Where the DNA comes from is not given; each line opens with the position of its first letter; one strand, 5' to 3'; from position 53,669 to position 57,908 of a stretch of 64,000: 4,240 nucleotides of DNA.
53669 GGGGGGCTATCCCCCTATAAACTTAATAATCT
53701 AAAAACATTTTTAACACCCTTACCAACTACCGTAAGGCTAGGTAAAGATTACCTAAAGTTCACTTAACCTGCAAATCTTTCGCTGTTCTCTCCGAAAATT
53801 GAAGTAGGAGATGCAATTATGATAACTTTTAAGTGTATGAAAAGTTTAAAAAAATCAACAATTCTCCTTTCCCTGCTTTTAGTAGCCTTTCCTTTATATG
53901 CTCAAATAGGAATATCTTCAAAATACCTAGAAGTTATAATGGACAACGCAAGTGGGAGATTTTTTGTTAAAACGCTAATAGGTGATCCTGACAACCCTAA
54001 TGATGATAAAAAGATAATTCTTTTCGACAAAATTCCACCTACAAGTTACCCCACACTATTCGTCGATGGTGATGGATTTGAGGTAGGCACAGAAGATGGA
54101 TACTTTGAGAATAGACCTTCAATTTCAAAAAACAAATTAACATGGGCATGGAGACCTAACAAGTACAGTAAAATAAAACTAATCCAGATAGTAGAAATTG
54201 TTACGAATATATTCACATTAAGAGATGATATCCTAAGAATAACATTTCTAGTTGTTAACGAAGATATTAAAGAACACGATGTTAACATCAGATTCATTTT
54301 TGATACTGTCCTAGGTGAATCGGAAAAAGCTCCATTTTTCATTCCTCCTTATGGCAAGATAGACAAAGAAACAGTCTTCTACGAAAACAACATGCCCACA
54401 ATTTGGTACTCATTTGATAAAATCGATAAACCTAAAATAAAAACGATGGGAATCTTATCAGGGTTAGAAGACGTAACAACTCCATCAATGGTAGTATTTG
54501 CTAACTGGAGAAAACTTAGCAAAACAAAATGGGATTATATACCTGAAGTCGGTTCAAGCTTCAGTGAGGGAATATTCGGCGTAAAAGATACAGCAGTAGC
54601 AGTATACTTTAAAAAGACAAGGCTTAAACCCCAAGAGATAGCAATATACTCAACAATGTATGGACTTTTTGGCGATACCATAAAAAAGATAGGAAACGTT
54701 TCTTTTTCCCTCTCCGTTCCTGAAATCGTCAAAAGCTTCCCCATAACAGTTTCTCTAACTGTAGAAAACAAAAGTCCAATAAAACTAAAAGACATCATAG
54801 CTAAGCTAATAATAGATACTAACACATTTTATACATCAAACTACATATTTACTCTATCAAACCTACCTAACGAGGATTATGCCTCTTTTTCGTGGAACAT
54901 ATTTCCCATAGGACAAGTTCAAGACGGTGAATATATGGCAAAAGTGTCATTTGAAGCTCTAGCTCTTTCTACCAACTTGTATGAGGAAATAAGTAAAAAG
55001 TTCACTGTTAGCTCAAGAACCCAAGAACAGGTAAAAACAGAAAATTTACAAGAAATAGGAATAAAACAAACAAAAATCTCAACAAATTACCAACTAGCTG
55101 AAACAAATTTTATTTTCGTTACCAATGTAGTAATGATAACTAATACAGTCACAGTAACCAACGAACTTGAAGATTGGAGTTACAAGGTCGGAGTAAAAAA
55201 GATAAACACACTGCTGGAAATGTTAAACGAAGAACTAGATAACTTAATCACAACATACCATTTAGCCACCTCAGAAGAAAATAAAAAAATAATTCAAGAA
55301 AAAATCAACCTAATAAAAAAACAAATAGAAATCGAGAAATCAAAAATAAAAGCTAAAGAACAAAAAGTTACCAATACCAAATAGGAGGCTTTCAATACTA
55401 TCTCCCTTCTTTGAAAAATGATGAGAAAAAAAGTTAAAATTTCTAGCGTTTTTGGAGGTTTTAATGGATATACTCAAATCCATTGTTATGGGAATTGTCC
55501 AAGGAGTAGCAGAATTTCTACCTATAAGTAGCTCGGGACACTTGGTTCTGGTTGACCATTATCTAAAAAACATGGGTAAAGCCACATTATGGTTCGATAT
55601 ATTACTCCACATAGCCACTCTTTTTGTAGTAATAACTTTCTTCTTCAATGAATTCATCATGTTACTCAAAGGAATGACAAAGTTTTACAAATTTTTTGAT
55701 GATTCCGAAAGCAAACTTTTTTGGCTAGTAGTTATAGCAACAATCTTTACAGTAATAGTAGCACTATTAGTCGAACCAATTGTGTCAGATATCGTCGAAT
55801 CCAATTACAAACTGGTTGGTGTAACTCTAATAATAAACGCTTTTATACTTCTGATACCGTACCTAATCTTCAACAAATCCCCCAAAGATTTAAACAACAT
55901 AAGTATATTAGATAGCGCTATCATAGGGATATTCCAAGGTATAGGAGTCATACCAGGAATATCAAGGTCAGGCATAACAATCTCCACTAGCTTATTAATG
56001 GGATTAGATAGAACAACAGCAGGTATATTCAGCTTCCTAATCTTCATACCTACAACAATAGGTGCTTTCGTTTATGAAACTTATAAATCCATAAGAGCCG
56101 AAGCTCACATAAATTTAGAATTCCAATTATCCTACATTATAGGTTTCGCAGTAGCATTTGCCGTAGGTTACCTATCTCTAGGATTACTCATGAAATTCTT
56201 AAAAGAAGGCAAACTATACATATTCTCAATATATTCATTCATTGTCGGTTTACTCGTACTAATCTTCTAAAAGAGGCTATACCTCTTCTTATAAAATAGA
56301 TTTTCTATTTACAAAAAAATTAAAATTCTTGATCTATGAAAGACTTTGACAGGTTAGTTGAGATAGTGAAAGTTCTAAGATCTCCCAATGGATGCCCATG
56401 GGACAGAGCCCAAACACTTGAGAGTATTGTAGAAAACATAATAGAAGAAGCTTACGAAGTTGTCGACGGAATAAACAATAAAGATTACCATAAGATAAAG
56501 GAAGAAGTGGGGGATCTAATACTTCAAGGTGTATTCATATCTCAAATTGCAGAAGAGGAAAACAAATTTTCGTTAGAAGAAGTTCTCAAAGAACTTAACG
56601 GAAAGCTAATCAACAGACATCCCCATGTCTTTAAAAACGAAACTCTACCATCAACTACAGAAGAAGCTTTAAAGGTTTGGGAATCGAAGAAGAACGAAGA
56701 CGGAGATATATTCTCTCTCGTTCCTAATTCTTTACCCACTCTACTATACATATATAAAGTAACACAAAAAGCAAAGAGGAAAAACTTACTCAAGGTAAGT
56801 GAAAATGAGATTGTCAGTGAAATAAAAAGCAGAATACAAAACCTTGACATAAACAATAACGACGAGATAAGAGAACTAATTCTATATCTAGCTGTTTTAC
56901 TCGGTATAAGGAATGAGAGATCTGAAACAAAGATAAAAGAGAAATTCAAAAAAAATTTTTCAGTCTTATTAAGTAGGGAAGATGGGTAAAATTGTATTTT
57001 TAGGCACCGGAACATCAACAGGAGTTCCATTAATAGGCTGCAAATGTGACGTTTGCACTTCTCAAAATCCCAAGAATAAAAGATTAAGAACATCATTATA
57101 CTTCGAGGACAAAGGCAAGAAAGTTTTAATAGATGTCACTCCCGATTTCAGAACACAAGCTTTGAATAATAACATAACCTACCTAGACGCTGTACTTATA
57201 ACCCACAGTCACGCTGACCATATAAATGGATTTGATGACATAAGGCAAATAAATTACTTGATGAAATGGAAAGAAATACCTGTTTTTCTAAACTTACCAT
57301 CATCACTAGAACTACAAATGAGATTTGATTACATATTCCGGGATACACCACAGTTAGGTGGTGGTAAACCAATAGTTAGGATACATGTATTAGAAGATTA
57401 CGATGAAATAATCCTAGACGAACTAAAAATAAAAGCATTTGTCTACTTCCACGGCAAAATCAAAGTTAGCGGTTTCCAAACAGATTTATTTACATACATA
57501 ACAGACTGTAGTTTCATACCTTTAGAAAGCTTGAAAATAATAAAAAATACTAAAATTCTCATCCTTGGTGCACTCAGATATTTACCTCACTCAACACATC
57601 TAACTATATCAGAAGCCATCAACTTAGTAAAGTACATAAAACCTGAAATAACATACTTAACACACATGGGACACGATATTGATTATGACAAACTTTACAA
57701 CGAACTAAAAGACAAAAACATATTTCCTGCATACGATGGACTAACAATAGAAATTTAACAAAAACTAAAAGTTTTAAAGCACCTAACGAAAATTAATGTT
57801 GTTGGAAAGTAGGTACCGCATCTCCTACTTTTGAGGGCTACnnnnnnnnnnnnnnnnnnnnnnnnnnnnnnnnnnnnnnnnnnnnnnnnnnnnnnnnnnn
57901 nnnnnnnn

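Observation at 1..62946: Predicted exported proteins are enriched in Thr-Asn, a candidate sequon for an uncharacterised protein modification (glycosylation?) system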

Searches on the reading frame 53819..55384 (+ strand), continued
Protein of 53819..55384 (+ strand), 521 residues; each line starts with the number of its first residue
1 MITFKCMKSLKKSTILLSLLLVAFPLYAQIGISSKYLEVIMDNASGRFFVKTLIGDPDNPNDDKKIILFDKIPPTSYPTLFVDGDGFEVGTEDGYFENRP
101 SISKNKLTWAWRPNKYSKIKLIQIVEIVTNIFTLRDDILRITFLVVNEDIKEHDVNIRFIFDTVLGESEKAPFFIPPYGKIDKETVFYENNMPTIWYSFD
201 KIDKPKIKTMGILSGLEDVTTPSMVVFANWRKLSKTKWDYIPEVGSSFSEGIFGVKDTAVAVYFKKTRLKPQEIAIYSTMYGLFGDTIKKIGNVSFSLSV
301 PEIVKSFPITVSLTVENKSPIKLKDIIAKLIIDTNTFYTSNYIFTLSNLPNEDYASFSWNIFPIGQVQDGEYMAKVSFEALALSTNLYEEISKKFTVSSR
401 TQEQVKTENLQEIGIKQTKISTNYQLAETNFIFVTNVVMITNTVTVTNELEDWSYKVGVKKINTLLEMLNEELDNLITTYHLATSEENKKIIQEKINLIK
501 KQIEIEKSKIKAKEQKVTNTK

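Call 46: fold_search(model_id=the predicted structure, library=pdb)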
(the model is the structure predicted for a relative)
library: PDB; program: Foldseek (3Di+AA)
matches with E <= 10: 1248; with E <= 0.001: 120
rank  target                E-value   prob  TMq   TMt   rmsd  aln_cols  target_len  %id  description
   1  6vbu_9                9.3e-08  1.00  0.16  0.11  37.0       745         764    8  Structure of the bovine BBSome complex (released 2020-01-29)
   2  6xt9_I                1.0e-06  1.00  0.16  0.11  37.3       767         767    8  Subunits BBS 1,4,8,9,18 of the human BBSome complex (released 2020-01-29)
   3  4zlf                  1.7e-06  1.00  0.32  0.22   5.9       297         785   12  Cellobionic acid phosphorylase - cellobionic acid complex (released 2015-06-10)
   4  7ceb_A                2.1e-06  1.00  0.17  0.16  23.1       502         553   10  Crystal structure of alpha6beta1 integrin headpiece (released 2021-06-23)
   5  8ho7_A                3.1e-06  1.00  0.30  0.20   8.3       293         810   11  The cryo-EM structure of cellobiose phosphorylase from Clostridium thermocellum (released 2023-12-13)
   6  4zle                  6.6e-06  1.00  0.30  0.21   8.5       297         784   10  Cellobionic acid phosphorylase - ligand free structure (released 2015-06-10)
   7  3v4p_A                7.3e-06  0.99  0.17  0.16  22.7       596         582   10  crystal structure of a4b7 headpiece complexed with Fab ACT-1 (released 2012-01-11)
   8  3wvf_A                7.7e-06  1.00  0.30  0.34   6.1       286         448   11  Crystal structure of YidC from Escherichia coli (released 2014-12-17)
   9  8ho8_A                8.1e-06  1.00  0.30  0.20   7.8       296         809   11  The cryo-EM structure of cellobiose phosphorylase from Clostridium thermocellum in complex with cellobiose (released 2023-12-13)
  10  6al2_A                9.5e-06  1.00  0.30  0.32   6.4       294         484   10  Crystal structure of E. coli YidC at 2.8 A resolution (released 2018-11-07)
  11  8rf9                  1.3e-05  1.00  0.30  0.07   8.7       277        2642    9  CgsiGP1 sample in nanodisc (released 2024-03-20)
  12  3blc_B                1.3e-05  1.00  0.29  0.48   6.5       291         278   10  Crystal structure of the periplasmic domain of the Escherichia Coli YIDC (released 2007-12-25)
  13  9irq_A                1.4e-05  1.00  0.21  0.17  18.7       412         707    8  Alginate lyase (Microbulbifer sp. ALW1) (released 2025-01-22)
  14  7p4l_B                1.4e-05  0.97  0.17  0.18  26.8       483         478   10  Crystal structure of the trimeric ectodomain of archaeal Fusexin1 (Fsx1) (released 2022-07-13)
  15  3qde_A                1.4e-05  1.00  0.30  0.20   8.4       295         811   12  The structure of Cellobiose phosphorylase from Clostridium thermocellum in complex with phosphate (released 2011-11-09)
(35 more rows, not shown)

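Call 61: search_protein_families(library=ncbifam, proteins=[L092:208-1263:+, L102:273-1277:+, window:53819-55384:+], max_evalue=0.001)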
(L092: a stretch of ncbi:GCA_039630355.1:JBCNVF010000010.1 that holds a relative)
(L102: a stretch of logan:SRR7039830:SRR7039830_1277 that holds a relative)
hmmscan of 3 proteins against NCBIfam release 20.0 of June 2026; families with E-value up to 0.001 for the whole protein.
L092:208-1263:+ (351 aa): 16 families
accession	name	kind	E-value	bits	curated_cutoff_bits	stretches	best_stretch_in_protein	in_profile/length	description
NF007482.0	PRK10073.1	equivalog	2.1e-15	56.6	423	1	4-94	7-100/334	glycosyltransferase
TIGR04283.1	glyco_like_mftF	equivalog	3.8e-14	52.8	182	1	6-97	2-89/221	TIGR04283 family arsenosugar biosynthesis glycosyltransferase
NF041875.1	EPS_EpsD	equivalog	4.8e-13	49.2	370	1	6-108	2-107/325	exopolysaccharide biosynthesis glycosyltransferase EpsD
NF047683.1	TeichurnBiosyTuaG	equivalog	4.4e-11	42.9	400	1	4-109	7-115/252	teichuronic acid biosynthesis protein TuaG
NF010496.0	PRK13915.1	equivalog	1.2e-10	40.9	262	1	5-89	33-126/307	glucosyl-3-phosphoglycerate synthase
TIGR03111.1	glyc2_xrt_Gpos1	hypoth_equivalog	6.5e-10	38.4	363.95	1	6-112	52-163/439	TIGR03111 family XrtG-associated glycosyltransferase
NF038302.1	EPS_HpsE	equivalog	1.3e-09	37.5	300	1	5-145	3-156/307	hormogonium polysaccharide biosynthesis glycosyltransferase HpsE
NF053739.1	GlytfEpsEBac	equivalog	1.6e-09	37.1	450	1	6-121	4-122/265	glycosyltransferase EpsE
TIGR04182.1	glyco_TIGR04182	equivalog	3.6e-09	36.4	325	1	6-91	3-84/293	S-layer glycoprotein N-glycosyltransferase AglJ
TIGR03965.1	mycofact_glyco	equivalog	7.6e-08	31.6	280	1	6-91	77-166/467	mycofactocin biosynthesis glycosyltransferase MftF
NF045692.1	OglycostaseCruG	equivalog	2.1e-05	23.7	600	1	5-55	43-91/386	2'-O-glycosyltransferase CruG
NF050050.1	ProtGlycPglI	equivalog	5.4e-05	22.7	500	1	5-92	4-96/306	GalNAc(5)-diNAcBac-PP-undecaprenol beta-1,3-glucosyltransferase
TIGR03937.1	PgaC_IcaA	equivalog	8.7e-05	21.6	422.3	1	4-92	46-138/407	poly-beta-1,6-N-acetyl-D-glucosamine synthase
TIGR04242.1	nodulat_NodC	equivalog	9.5e-05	21.5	550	1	6-92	51-144/395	chitooligosaccharide synthase NodC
NF041391.1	DPhHxTase_Halo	equivalog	0.00011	21.2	375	1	12-91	4-80/213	dolichyl-phosphate hexose transferase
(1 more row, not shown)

L102:273-1277:+ (334 aa): 3 families
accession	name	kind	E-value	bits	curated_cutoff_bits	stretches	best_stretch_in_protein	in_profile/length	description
TIGR01556.1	rhamnosyltran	subfamily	8.2e-10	38.3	200.55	1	58-161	11-119/281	rhamnosyltransferase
TIGR03937.1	PgaC_IcaA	equivalog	5.1e-07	29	422.3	0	213-279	200-264/407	poly-beta-1,6-N-acetyl-D-glucosamine synthase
TIGR03965.1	mycofact_glyco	equivalog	0.00019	20.4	280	0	215-281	231-296/467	mycofactocin biosynthesis glycosyltransferase MftF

window:53819-55384:+ (521 aa): 0 families

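Call 76: search_protein_representatives(alignment_id=A1)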
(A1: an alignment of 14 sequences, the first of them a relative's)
Query: 14 sequences, 507 profile positions. Proteins with E-value up to 0.001 (for the whole library): 2512; up to 1e-10: 1590; up to 1e-30: 605. The best 150 are listed.
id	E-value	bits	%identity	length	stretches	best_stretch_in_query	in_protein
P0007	1.2e-255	865.1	-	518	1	2-505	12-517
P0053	3.6e-131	454.4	-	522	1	4-504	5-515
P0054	7.8e-118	410.4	-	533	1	4-504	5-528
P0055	1.6e-104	366.5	-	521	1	6-503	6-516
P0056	7.9e-100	351.1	-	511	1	6-473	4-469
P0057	1.4e-97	343.7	-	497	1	1-501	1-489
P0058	1.7e-96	340.1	-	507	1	7-503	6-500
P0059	6.8e-94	331.5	-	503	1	4-505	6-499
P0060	4.1e-93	328.9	-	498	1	3-502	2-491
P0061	2.2e-92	326.5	-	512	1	12-495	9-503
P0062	8.8e-91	321.2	-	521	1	6-504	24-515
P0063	1.4e-90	320.5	-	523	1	8-498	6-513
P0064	4.8e-89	315.5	-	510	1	17-398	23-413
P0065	1.3e-88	314.0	-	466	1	21-391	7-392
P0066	4.6e-86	305.7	-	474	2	14-371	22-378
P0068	5.2e-84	298.9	-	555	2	7-438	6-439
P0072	1.8e-79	283.9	-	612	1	22-412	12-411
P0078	3.7e-75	269.7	-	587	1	9-409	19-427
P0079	1.5e-74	267.6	-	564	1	12-441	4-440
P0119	6.1e-58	212.9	-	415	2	7-302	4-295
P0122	5.6e-57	209.7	-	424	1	92-503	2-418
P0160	1.0e-51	192.3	-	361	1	147-502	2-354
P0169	3.7e-51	190.5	-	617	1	8-337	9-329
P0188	1.4e-49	185.3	-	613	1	4-332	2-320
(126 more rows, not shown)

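Call 80: list_cluster_members(proteins=[P0188, P0169, P0072, P0078, P0068, P0079, P0122, P0119, P0160, P0062])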
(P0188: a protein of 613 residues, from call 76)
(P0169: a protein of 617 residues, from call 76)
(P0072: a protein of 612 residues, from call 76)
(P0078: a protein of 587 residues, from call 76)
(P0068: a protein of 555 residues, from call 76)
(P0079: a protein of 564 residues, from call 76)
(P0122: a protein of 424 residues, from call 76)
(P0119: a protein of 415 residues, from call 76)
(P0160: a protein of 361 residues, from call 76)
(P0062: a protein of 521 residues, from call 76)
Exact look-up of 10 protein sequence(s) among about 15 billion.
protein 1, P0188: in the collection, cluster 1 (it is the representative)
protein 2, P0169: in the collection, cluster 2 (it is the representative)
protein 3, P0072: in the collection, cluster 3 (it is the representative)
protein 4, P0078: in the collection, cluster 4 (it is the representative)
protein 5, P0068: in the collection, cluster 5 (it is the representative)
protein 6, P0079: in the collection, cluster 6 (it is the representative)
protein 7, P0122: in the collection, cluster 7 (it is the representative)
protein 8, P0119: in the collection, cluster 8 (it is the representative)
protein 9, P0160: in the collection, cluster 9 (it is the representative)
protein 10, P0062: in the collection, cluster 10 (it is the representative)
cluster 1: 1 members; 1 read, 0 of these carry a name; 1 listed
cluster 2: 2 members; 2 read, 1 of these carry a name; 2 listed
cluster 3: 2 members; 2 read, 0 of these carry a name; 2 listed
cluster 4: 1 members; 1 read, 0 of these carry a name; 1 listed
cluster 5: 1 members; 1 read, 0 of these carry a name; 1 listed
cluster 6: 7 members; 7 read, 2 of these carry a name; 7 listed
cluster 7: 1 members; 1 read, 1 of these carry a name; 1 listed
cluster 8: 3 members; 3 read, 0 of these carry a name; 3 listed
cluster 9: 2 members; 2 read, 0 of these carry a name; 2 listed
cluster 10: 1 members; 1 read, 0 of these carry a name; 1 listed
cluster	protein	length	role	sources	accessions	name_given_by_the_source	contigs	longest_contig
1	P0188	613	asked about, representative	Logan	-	-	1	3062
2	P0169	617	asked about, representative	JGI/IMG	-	hypothetical protein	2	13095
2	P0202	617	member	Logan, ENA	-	-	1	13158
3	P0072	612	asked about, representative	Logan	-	-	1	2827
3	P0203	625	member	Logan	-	-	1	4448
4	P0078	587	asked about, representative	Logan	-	-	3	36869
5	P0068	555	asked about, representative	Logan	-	-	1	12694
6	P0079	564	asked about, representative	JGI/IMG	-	-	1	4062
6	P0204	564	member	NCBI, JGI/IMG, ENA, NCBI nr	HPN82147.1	MAG TPA: hypothetical protein PLM00_02075 [Spirochaetota bacterium] | hypothetical protein [Spirochaetota bacterium]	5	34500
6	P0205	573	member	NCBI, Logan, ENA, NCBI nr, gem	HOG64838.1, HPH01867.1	MAG TPA: hypothetical protein PLD82_05315 [Spirochaetota bacterium] | hypothetical protein [Spirochaetota bacterium]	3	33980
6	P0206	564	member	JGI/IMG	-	-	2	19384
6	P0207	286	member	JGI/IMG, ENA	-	-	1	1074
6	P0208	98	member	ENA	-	-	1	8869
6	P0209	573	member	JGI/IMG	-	-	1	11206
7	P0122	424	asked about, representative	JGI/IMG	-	hypothetical protein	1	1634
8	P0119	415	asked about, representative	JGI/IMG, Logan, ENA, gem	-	-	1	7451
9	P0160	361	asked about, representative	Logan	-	-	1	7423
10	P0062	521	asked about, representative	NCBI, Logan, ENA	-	-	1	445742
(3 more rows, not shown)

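Call 84: find_related_loci(query=A7, collection=genome_contigs, flank=10000)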
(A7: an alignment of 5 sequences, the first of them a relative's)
Query A7 (564 aa) in genome_contigs; peptide patterns used: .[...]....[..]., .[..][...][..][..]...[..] (x = any residue, [..] = any of these).
115 stretches matched a pattern; 7 encode a relative of the query (tblastn E <= 1e-3); 7 distinct loci.
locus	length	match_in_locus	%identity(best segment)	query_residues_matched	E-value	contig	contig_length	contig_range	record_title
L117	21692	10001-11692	100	1-564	0e+0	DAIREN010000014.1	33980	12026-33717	MAG TPA_asm: Spirochaetota bacterium isolate CTOTU18291 NODE_1203_length_33980_cov_6.296743, whole genome shotgun sequen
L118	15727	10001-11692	78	1-564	0e+0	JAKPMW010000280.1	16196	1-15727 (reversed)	MAG: Spirochaetota bacterium isolate JPAS_metabat.36 k141_540356, whole genome shotgun sequence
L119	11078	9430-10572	35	1-385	2e-82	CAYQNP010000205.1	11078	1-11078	MAG TPA_asm: uncultured Spirochaetia bacterium isolate binchicken_co219_272 genome assembly, contig: k141_1014512, whole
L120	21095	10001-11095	31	2-370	5e-61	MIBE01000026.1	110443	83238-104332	MAG: Spirochaetes bacterium GWF1_51_8 gwf1_scaffold_182, whole genome shotgun sequence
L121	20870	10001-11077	31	1-370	1e-58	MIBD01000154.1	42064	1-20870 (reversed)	MAG: Spirochaetes bacterium GWF1_49_6 gwf1_scaffold_543, whole genome shotgun sequence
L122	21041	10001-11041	32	16-371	2e-58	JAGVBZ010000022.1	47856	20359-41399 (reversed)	MAG: Brevinematales bacterium isolate DeMMO6_14 c_000000016759, whole genome shotgun sequence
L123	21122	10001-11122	30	2-381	5e-55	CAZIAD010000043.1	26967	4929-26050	MAG TPA_asm: uncultured Brevinematales bacterium isolate SRP304446_co1_74 genome assembly, contig: NODE_1208_length_2696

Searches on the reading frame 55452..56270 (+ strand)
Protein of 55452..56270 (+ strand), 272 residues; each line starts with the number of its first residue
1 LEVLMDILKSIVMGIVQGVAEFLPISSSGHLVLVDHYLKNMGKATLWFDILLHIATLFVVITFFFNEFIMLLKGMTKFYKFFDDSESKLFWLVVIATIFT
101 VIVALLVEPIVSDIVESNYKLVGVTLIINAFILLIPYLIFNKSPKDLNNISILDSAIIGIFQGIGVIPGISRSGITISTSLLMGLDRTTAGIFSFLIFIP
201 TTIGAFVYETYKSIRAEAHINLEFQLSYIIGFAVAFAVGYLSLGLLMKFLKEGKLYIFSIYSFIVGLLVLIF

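Call 7: search_protein_families(library=pfam, proteins=[window:55452-56270:+], max_evalue=0.01)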
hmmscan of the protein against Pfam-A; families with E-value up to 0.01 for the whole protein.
window:55452-56270:+ (272 aa): 1 family
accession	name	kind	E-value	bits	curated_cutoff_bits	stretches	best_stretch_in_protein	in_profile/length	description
PF02673.24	BacA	-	2.5e-67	227.7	33.4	1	11-268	2-257/257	Bacitracin resistance protein BacA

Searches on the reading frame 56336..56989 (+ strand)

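Call 51: search_protein_families(library=pfam, proteins=[window:56336-56989:+], max_evalue=0.00001)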
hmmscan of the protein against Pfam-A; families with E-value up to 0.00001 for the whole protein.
window:56336-56989:+ (217 aa): 1 family
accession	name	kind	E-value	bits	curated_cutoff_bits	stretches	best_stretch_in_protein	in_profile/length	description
PF03819.22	MazG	-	1.2e-24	86.8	22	1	26-99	1-74/74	MazG nucleotide pyrophosphohydrolase domain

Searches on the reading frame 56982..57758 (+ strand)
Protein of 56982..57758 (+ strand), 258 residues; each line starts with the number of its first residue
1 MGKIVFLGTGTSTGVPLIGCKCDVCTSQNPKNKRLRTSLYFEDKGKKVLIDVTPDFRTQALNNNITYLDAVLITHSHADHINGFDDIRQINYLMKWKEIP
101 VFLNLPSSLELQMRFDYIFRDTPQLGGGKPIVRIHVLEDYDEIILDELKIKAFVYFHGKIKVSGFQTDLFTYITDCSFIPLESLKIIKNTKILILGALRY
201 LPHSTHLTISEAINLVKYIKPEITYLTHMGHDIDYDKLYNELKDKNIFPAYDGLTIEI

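Call 51: search_protein_families(library=pfam, proteins=[window:56982-57758:+], max_evalue=0.00001)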
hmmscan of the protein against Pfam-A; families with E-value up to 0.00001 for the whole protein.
window:56982-57758:+ (258 aa): 3 families
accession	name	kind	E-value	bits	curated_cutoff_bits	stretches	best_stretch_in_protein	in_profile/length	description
PF12706.13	Lactamase_B_2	-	4.3e-26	92.2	27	1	47-229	2-200/200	Beta-lactamase superfamily domain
PF00753.33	Lactamase_B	-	6.5e-07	29.9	22.7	1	37-91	7-67/196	Metallo-beta-lactamase superfamily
PF13483.12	Lactamase_B_3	-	5e-06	27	24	0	37-157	8-82/160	Beta-lactamase superfamily domain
